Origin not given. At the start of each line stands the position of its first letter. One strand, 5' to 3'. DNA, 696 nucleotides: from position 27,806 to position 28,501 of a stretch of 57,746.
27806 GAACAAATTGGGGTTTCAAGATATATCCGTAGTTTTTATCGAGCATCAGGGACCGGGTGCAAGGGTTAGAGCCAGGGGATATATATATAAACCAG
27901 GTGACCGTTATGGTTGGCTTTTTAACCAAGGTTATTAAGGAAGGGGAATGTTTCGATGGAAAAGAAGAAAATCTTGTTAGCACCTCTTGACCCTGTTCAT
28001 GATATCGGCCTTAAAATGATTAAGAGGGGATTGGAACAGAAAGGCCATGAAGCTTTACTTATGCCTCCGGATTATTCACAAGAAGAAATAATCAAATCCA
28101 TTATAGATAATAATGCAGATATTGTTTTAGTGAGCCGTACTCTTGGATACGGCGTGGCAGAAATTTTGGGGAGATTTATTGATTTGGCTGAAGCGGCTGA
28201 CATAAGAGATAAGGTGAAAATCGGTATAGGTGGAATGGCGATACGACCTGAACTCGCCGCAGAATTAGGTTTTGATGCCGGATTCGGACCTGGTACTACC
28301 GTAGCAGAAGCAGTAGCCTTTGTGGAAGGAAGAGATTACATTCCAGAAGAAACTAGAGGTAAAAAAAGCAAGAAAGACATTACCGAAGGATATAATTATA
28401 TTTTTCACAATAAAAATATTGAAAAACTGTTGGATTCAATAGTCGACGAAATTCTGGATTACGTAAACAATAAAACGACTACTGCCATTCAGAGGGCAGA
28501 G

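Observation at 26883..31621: Regulated five-gene module built around a cobalamin-domain mutase-like protein: candidate uncharacterised B12 pathway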

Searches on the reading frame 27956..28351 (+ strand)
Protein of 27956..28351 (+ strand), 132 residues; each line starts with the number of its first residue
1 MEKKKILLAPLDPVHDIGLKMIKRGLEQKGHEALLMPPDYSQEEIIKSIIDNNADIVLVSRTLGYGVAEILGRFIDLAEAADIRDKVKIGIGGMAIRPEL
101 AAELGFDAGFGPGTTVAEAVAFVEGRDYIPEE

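Call 32: search_solved_structures(query=window:27956-28351:+, max_evalue=0.01, show_alignments=5)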
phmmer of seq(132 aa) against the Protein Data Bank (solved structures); distinct sequences matched with E-value up to 0.01: 12.
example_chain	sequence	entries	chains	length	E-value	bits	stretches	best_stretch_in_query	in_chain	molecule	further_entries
9q1a_A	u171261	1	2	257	3.8e-14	56.1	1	32-123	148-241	D-lysine 5,6-aminomutase beta subunit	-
8t0v_C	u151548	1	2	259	3.9e-14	56.1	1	32-123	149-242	D-lysine 5,6-aminomutase beta subunit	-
1xrs_B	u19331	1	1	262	1.2e-11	48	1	36-122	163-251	D-lysine 5,6-aminomutase beta subunit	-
3kow_A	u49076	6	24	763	6.7e-10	42.4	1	13-122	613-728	D-ornithine aminomutase E component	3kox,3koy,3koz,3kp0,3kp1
1y80_A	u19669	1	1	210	2.7e-06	30.8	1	11-115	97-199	Predicted cobalamin binding protein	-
1be1_A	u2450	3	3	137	5e-05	26.6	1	1-121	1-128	GLUTAMATE MUTASE | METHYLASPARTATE MUTASE S CHAIN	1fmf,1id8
4jgi_A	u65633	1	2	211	0.00011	25.5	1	3-108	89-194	Putative uncharacterized protein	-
1i9c_A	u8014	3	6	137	0.00044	23.6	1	1-118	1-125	GLUTAMATE MUTASE | Glutamate mutase sigma subunit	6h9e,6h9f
1cb7_A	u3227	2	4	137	0.0011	22.3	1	1-118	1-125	PROTEIN (GLUTAMATE MUTASE)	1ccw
2yxb_A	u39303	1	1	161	0.0016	21.8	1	5-122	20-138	Coenzyme B12-dependent mutase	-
1b1a_A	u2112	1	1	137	0.0022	21.3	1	1-118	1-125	GLUTAMATE MUTASE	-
8dpb_C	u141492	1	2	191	0.0025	21.2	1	5-122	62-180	Methylmalonyl-CoA mutase, alpha subunit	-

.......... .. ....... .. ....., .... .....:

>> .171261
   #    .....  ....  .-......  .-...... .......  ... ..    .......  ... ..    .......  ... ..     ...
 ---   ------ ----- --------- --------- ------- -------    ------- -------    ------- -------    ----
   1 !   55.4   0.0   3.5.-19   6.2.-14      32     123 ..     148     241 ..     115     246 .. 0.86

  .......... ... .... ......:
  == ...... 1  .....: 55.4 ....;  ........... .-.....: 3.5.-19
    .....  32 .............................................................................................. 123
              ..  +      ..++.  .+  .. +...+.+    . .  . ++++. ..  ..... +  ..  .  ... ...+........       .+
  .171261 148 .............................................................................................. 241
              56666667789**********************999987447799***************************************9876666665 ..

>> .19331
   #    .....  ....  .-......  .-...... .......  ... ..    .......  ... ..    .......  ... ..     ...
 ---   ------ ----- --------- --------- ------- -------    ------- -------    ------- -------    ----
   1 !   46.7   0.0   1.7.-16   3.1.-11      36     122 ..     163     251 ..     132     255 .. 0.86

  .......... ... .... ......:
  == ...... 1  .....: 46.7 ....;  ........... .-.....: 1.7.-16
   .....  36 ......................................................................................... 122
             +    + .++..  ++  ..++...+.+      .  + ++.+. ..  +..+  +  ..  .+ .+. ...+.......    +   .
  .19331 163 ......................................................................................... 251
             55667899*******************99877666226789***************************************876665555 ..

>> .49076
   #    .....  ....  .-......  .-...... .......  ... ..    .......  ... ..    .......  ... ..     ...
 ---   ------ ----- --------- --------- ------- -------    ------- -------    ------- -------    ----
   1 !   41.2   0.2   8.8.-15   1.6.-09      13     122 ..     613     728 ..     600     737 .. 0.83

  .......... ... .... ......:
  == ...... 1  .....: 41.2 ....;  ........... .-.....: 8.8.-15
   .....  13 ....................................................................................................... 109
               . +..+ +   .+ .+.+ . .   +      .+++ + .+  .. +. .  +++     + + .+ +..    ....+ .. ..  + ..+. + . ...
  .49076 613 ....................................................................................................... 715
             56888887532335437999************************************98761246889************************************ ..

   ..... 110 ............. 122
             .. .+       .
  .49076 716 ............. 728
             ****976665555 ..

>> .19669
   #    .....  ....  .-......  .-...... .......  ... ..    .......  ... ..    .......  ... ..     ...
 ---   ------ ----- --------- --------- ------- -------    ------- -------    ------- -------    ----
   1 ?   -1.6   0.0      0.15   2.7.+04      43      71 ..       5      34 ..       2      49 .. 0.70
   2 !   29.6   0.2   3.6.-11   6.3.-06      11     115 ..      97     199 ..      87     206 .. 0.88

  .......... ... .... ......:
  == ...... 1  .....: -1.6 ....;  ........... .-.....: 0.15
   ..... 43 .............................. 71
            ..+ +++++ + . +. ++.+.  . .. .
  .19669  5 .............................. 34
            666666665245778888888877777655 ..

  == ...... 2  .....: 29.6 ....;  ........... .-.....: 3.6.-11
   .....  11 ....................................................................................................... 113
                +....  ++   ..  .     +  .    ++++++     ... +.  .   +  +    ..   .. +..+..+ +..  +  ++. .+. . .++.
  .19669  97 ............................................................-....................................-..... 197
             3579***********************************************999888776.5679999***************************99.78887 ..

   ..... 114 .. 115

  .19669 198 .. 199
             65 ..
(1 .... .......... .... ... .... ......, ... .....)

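Call 93: search_dna_similar(query=window:27956-28339:+, collection=plasmids, mode=protein, max_evalue=0.001, max_rows=25)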
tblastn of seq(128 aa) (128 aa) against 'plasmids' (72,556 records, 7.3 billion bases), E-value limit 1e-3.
Records with a match: 4; places in all: 5; records where one place covers at least 80% of the query: 2.
Best place of each record, by identity: <60% 4.
By first word of the organism name: Fusobacterium 1; Peptoclostridium 1; Acetoanaerobium 1; Subdoligranulum 1.
By predicted mobility (MOB-suite, as given by PLSDB): non-mobilizable 4.
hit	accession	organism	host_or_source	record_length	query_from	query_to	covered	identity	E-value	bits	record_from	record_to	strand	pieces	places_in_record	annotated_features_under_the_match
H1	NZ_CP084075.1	Fusobacterium vincentii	-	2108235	25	123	77%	40.2%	9e-10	62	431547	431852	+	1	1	none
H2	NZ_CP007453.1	Peptoclostridium acidaminophilum DSM 3953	black mud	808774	1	114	89%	30.3%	7e-4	45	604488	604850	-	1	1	glmS: methylaspartate mutase subunit S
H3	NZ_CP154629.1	Acetoanaerobium noterae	cell culture,Sludge of a digestion ...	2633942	15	122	84%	31.9%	3e-8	57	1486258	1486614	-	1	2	none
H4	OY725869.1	Subdoligranulum variabile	-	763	14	107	73%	29.8%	1e-5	50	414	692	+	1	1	record has no annotation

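Call 94: get_annotated_region(hit=H1, flank=8000)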
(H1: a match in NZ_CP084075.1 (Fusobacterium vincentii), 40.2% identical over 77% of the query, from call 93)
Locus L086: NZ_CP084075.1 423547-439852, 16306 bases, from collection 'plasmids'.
description: Fusobacterium vincentii strain SB055 plasmid pSB055A, complete sequence
organism: Fusobacterium vincentii (NCBI taxid 155615)
taxonomy: Bacteria; Fusobacteriota; Fusobacteriia; Fusobacteriales; Fusobacteriaceae; Fusobacterium; Fusobacterium vincentii
host: -; source: -; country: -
typing (MOB-suite, as given by PLSDB): non-mobilizable
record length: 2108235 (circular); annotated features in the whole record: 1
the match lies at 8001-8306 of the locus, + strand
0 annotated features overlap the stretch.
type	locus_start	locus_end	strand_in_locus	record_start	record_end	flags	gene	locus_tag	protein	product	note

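Call 95: get_annotated_region(hit=H3, flank=8000)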
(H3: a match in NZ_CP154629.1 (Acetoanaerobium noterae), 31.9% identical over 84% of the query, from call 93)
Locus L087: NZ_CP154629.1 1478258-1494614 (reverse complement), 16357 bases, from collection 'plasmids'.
description: Acetoanaerobium noterae strain DSL2 plasmid pTPELB2, complete sequence
organism: Acetoanaerobium noterae (NCBI taxid 745369)
taxonomy: Bacteria; Bacillota; Clostridia; Peptostreptococcales; Filifactoraceae; Acetoanaerobium; Acetoanaerobium noterae
host: -; source: cell culture,Sludge of a digestion tower of a wastewater treatment plant; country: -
typing (MOB-suite, as given by PLSDB): non-mobilizable
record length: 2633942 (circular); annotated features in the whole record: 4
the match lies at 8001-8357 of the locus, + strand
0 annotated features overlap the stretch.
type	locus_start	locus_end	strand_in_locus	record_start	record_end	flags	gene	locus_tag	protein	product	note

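Call 98: search_protein_families(library=ncbifam, proteins=[L086:51-866:+, L086:876-1922:+, L086:2233-3510:+, L086:3514-4530:+, L086:4532-5995:+, L086:5980-7551:+, L086:7551-8342:+, L086:8354-8989:+], max_evalue=1e-20)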
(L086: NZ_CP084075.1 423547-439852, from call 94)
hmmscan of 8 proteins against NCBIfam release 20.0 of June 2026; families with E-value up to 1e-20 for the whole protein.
L086:51-866:+ (271 aa): 4 families
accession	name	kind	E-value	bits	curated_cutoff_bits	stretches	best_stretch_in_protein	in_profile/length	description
NF052387.1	Lys_ferment_KCE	equivalog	5.2e-140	465.4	382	1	3-269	1-267/267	3-keto-5-aminohexanoate cleavage enzyme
NF052389.1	Lys_KAL_CLE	exception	1.4e-91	307.5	725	1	3-270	170-437/440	bifunctional 3-aminobutyryl-CoA ammonia lyase/3-keto-5-aminohexanoate cleavage enzyme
NF053568.1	3OXCoAcCUPNH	equivalog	1.9e-78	263.5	350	1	3-270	3-273/274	3-oxoadipate:acetyl-CoA acetyltransferase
NF053538.1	DixhxACActTsKce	equivalog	3.4e-65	220.1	430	2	117-270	144-303/310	3,5-dioxohexanoate:acetyl-CoA acetone transferase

L086:876-1922:+ (348 aa): 1 family
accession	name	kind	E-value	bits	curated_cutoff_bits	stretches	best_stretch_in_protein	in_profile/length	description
NF052381.1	Lys_ferment_KDD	equivalog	3.2e-83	278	200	1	11-186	1-178/178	L-erythro-3,5-diaminohexanoate dehydrogenase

L086:2233-3510:+ (425 aa): 6 families
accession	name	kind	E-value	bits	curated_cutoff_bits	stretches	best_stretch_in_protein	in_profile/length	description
TIGR03820.1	lys_2_3_AblA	equivalog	2.6e-184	612.8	525.4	1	14-381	2-372/417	lysine 2,3-aminomutase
TIGR04368.1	Glu_2_3_NH3_mut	equivalog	8.9e-148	492.1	650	1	13-368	49-403/404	glutamate 2,3-aminomutase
TIGR04468.1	arg_2_3_am_muta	equivalog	1.1e-126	422.5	600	1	18-362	1-346/351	arginine 2,3-aminomutase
TIGR00238.1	TIGR00238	subfamily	1.4e-119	399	199.2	1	11-335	6-331/331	KamA family radical SAM protein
TIGR03822.1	AblA_like_2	hypoth_equivalog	5.6e-94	314.8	396.25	1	33-347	4-320/321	lysine-2,3-aminomutase-like protein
TIGR03821.1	EFP_modif_epmB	equivalog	8.7e-72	241.8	369.3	1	22-342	1-321/321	EF-P beta-lysylation protein EpmB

L086:3514-4530:+ (338 aa): 1 family
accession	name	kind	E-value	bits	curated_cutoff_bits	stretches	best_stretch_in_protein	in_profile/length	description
NF052386.1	reactivase_KamB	equivalog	3.3e-116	387.8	210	1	14-335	1-326/326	lysine 5,6-aminomutase reactivase subunit KamB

L086:4532-5995:+ (487 aa): 4 families
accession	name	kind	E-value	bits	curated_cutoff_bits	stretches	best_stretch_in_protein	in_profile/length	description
NF052383.1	ATPase_KamC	equivalog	7.9e-167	556.1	300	1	13-480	2-506/508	lysine 5,6-aminomutase reactivase ATPase KamC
TIGR01069.2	mutS2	equivalog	5.3e-50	170.6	400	1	180-411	228-456/790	endonuclease MutS2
NF003810.1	PRK05399.1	equivalog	1.1e-30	107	480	1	181-416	497-737/793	DNA mismatch repair protein MutS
TIGR01070.1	mutS1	equivalog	1.7e-21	76.3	641.7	1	196-410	507-720/840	DNA mismatch repair protein MutS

L086:5980-7551:+ (523 aa): 2 families
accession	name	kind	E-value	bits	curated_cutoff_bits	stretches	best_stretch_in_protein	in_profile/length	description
NF052384.1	Lys_5_6_mutase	equivalog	1.9e-276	917.5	600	1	8-518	1-510/511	lysine 5,6-aminomutase subunit alpha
NF040743.1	ornith_mutase_E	equivalog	3e-41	141.2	800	1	158-514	72-439/730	D-ornithine 4,5-aminomutase subunit OraE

L086:7551-8342:+ (263 aa): 2 families
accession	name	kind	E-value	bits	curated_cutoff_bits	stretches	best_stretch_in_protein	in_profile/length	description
NF052385.1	Lys_5_6_beta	equivalog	4.9e-120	399.7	280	1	20-259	1-240/241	lysine 5,6-aminomutase subunit beta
NF040743.1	ornith_mutase_E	equivalog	3.1e-44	151.1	800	1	18-258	497-728/730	D-ornithine 4,5-aminomutase subunit OraE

L086:8354-8989:+ (211 aa): 2 families
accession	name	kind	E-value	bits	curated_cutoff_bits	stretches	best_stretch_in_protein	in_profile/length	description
NF006801.0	PRK09304.1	equivalog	5.1e-27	94.8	298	1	6-199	3-199/211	arginine exporter ArgO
TIGR00948.1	2a75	equivalog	5.6e-25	88.1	213.65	1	19-190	2-176/177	L-lysine exporter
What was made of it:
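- On KamB, lysine 5,6-aminomutase reactivase subunit (NF052386): A genuine KamB scores 387.8 (call 98).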

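Call 103: get_annotated_region(hit=H2, flank=6000)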
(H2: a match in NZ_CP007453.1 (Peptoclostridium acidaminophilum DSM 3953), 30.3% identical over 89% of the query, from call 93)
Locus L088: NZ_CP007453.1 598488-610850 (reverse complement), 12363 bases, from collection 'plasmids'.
description: Peptoclostridium acidaminophilum DSM 3953 strain al-2 plasmid EAL2_808p, complete sequence
organism: Peptoclostridium acidaminophilum DSM 3953 (NCBI taxid 1286171)
taxonomy: Bacteria; Bacillota; Clostridia; Peptostreptococcales; Peptoclostridiaceae; Peptoclostridium; Peptoclostridium acidaminophilum; Peptoclostridium acidaminophilum DSM 3953
host: -; source: black mud; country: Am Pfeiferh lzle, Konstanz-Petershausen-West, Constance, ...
typing (MOB-suite, as given by PLSDB): non-mobilizable
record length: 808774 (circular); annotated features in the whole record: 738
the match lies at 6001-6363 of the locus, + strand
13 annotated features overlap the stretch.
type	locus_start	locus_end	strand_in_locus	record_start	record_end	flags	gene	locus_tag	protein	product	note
CDS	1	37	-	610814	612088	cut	citX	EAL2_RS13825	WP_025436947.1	citrate lyase holo-[acyl-carrier protein] synthase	GO:0051191 - prosthetic group biosynthetic process [Evidence IEA]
CDS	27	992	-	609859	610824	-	-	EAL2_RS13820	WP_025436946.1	hypothetical protein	-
CDS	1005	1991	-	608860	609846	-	citC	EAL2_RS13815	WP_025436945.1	[citrate (pro-3S)-lyase] ligase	GO:0006101 - citrate metabolic process [Evidence IEA]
CDS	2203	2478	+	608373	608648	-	citD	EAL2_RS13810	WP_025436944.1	citrate lyase acyl carrier protein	GO:0006113 - fermentation [Evidence IEA]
CDS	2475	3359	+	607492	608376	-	-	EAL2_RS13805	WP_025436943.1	CoA ester lyase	-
CDS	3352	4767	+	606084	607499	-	citF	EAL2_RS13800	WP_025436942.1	citrate lyase subunit alpha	GO:0006113 - fermentation [Evidence IEA]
CDS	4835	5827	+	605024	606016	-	-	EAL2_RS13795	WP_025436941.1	GntR family transcriptional regulator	GO:0006355 - regulation of DNA-templated transcription [Evidence IEA]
CDS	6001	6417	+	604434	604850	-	glmS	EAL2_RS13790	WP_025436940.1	methylaspartate mutase subunit S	-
CDS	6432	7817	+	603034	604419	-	glmL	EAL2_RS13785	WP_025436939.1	methylaspartate mutase accessory protein GlmL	-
CDS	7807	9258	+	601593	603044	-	-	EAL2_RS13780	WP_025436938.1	methylaspartate mutase subunit E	GO:0019670 - anaerobic glutamate catabolic process [Evidence IEA]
CDS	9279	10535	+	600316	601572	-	-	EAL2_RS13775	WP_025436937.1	methylaspartate ammonia-lyase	GO:0019670 - anaerobic glutamate catabolic process [Evidence IEA]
CDS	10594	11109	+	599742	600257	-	-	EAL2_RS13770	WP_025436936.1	cob(I)yrinic acid a,c-diamide adenosyltransferase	-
CDS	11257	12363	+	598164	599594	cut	-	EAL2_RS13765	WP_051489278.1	multicopper oxidase domain-containing protein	-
